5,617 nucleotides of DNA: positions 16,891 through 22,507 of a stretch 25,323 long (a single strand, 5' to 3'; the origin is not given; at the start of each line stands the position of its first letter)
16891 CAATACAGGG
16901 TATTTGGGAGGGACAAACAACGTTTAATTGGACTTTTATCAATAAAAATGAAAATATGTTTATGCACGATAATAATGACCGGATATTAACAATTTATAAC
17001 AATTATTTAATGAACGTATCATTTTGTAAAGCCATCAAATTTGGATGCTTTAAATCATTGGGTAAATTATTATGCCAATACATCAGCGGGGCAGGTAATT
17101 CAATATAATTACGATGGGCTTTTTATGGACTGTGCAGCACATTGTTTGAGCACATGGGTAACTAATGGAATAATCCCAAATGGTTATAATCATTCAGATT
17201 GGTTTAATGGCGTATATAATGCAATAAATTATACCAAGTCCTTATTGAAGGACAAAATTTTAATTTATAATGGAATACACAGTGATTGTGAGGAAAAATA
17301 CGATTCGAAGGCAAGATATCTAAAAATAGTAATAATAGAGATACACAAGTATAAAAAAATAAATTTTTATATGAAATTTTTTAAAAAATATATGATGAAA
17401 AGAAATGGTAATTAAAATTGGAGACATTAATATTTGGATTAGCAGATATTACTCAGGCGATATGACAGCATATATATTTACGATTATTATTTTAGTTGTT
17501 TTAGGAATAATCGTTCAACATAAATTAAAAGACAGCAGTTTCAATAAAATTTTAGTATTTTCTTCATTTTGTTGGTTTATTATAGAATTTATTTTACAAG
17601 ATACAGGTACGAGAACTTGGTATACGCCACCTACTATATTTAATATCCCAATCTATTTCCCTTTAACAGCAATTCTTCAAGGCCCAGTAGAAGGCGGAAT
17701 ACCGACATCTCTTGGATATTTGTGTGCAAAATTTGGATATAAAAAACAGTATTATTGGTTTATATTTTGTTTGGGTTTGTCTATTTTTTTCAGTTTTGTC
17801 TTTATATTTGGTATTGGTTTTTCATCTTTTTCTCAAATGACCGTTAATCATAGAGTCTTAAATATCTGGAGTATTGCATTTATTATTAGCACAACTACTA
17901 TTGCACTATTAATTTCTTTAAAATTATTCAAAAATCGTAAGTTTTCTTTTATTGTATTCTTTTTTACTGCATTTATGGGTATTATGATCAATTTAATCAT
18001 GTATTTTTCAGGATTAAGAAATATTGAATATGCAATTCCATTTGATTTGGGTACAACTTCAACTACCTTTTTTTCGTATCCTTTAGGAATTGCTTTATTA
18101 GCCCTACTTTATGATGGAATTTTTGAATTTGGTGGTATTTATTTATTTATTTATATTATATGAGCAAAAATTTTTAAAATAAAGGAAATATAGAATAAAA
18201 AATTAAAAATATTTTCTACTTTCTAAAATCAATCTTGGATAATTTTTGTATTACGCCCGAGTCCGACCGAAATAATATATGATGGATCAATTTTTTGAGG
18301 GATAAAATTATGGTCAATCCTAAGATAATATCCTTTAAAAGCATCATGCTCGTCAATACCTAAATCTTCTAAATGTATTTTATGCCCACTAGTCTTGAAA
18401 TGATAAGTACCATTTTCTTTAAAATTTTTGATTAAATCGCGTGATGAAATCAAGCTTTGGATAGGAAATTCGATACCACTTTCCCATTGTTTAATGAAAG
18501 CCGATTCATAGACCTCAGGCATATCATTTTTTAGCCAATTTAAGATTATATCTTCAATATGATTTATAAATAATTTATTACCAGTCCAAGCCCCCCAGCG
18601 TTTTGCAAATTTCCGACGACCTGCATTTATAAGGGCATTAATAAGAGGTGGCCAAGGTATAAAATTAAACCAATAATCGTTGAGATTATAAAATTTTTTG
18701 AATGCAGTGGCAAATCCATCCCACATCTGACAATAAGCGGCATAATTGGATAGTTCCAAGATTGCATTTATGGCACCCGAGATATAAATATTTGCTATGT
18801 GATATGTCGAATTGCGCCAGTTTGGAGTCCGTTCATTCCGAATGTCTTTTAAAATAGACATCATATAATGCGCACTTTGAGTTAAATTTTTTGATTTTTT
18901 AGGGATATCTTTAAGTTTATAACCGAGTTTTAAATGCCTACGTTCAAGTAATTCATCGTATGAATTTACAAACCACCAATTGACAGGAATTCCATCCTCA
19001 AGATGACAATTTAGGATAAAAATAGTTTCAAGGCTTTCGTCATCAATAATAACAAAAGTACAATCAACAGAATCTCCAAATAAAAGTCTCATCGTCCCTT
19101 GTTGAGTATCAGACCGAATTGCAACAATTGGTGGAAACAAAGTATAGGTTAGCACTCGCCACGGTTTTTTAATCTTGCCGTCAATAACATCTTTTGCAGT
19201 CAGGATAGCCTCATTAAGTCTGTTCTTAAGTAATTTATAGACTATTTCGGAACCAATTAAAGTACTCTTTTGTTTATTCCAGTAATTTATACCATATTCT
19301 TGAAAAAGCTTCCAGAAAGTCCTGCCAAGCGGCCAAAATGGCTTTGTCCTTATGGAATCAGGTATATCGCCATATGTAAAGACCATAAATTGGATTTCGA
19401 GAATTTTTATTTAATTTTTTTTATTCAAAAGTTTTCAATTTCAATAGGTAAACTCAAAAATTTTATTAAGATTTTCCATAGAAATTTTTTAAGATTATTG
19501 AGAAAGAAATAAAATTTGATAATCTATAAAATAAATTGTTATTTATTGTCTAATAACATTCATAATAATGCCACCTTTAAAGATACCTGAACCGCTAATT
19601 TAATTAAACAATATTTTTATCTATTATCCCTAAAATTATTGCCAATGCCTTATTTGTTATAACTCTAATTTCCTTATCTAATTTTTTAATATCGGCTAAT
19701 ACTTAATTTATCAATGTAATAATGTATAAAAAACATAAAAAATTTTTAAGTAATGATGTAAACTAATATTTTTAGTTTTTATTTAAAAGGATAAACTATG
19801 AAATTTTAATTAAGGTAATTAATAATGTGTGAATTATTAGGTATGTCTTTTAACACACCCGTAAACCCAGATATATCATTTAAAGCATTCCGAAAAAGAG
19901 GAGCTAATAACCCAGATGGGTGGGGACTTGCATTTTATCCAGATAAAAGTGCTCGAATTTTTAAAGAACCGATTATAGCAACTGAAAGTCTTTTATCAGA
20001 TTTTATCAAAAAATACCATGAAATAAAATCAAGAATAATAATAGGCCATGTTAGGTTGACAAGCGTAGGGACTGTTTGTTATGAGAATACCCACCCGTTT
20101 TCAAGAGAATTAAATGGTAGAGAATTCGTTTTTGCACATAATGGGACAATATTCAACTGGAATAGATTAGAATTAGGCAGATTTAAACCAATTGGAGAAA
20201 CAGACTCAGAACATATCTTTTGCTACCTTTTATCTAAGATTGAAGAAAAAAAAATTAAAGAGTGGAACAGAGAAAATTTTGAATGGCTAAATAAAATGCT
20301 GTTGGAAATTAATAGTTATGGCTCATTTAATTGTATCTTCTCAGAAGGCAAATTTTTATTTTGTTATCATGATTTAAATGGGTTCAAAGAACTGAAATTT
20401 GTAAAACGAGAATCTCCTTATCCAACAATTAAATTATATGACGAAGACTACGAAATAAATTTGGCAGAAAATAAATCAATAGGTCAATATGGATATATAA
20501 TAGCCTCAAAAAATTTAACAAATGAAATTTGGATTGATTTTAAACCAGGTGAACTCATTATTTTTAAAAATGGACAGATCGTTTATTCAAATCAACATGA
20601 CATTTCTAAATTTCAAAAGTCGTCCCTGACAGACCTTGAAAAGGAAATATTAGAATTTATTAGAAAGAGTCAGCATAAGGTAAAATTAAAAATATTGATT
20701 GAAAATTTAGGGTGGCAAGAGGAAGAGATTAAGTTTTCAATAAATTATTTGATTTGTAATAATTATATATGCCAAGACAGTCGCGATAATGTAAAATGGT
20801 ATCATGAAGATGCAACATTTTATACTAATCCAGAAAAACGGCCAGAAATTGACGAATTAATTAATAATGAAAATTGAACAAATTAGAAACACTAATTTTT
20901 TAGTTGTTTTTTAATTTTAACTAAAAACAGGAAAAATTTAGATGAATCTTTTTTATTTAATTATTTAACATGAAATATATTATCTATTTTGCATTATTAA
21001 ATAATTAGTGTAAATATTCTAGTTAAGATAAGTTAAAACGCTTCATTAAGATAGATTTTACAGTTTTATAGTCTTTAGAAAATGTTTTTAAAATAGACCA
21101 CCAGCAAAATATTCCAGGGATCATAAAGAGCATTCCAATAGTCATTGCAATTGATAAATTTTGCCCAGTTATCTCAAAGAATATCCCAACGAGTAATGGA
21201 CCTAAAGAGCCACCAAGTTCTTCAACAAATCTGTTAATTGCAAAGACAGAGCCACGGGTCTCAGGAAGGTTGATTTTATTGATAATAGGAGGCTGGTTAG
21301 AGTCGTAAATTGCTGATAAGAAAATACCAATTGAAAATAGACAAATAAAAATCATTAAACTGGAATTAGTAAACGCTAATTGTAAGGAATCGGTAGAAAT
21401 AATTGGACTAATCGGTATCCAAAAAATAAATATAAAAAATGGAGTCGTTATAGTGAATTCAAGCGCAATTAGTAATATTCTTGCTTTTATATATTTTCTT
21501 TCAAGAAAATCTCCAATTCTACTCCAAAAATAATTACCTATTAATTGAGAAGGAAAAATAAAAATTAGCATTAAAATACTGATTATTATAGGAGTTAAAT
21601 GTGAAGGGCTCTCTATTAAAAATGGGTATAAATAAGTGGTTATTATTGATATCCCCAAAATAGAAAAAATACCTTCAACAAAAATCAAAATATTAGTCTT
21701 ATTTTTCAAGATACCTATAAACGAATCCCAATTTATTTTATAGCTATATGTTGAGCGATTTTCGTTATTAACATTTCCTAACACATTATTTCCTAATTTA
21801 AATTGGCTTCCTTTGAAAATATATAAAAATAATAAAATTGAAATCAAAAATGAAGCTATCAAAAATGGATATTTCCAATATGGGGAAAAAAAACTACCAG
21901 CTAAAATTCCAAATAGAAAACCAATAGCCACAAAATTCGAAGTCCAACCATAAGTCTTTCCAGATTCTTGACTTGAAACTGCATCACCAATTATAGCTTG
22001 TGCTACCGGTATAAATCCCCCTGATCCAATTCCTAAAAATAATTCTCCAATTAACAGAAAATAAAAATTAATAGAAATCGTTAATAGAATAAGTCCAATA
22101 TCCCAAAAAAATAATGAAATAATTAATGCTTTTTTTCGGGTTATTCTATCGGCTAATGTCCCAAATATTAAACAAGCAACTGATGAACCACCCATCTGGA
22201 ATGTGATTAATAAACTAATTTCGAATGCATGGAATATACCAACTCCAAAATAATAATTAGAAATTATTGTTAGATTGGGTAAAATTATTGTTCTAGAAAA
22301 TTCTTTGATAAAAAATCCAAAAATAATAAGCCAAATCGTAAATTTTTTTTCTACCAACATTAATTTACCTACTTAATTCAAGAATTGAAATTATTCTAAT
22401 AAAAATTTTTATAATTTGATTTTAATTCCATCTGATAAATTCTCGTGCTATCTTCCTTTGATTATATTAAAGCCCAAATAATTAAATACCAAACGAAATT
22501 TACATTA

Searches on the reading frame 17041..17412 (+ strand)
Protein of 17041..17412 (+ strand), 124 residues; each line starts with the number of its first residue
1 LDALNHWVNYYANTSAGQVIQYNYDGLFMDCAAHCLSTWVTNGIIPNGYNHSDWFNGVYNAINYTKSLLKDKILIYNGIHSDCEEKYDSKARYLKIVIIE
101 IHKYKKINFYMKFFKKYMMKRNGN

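Call 10: search_protein_families(library=pfam, proteins=[window:17041-17412:+], max_evalue=0.001)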
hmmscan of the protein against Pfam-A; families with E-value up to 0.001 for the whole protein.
window:17041-17412:+ (124 aa): 1 family
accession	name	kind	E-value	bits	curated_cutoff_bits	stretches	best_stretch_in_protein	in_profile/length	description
PF14885.12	GHL15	-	1.1e-05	25.9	27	1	1-102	65-165/271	Hypothetical glycosyl hydrolase family 15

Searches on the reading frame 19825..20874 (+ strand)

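Call 10: search_protein_families(library=pfam, proteins=[window:19825-20874:+], max_evalue=0.001)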
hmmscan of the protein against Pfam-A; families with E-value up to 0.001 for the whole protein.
window:19825-20874:+ (350 aa): 2 families
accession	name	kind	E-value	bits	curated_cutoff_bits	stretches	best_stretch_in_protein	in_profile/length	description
PF13230.11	GATase_4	-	1.1e-81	274.2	23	1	1-264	1-265/272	Glutamine amidotransferases class-II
PF13522.11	GATase_6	-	3.9e-08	33.8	27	1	67-136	8-77/130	Glutamine amidotransferase domain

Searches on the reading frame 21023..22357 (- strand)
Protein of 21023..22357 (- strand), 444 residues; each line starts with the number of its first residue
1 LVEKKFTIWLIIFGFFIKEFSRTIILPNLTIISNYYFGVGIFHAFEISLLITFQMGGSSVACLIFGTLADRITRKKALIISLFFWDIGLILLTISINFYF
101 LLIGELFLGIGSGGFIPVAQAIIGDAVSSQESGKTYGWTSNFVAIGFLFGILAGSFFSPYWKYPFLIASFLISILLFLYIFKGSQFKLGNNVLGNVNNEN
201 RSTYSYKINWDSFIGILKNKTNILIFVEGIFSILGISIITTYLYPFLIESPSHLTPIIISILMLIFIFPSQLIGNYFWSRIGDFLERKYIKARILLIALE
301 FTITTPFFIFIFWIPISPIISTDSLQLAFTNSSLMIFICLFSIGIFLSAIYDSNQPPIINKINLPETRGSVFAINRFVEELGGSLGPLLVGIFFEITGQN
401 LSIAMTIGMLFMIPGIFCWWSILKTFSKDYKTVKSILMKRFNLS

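Call 10: search_protein_families(library=pfam, proteins=[window:21023-22357:-], max_evalue=0.001)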
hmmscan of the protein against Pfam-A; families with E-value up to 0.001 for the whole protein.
window:21023-22357:- (444 aa): 2 families
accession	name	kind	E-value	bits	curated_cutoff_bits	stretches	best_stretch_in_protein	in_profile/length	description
PF07690.21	MFS_1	-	2.8e-29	102.6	33.4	2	12-311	2-291/347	Major Facilitator Superfamily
PF00083.30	Sugar_tr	-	1.4e-08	34.5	22.3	1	48-179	49-187/452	Sugar (and other) transporter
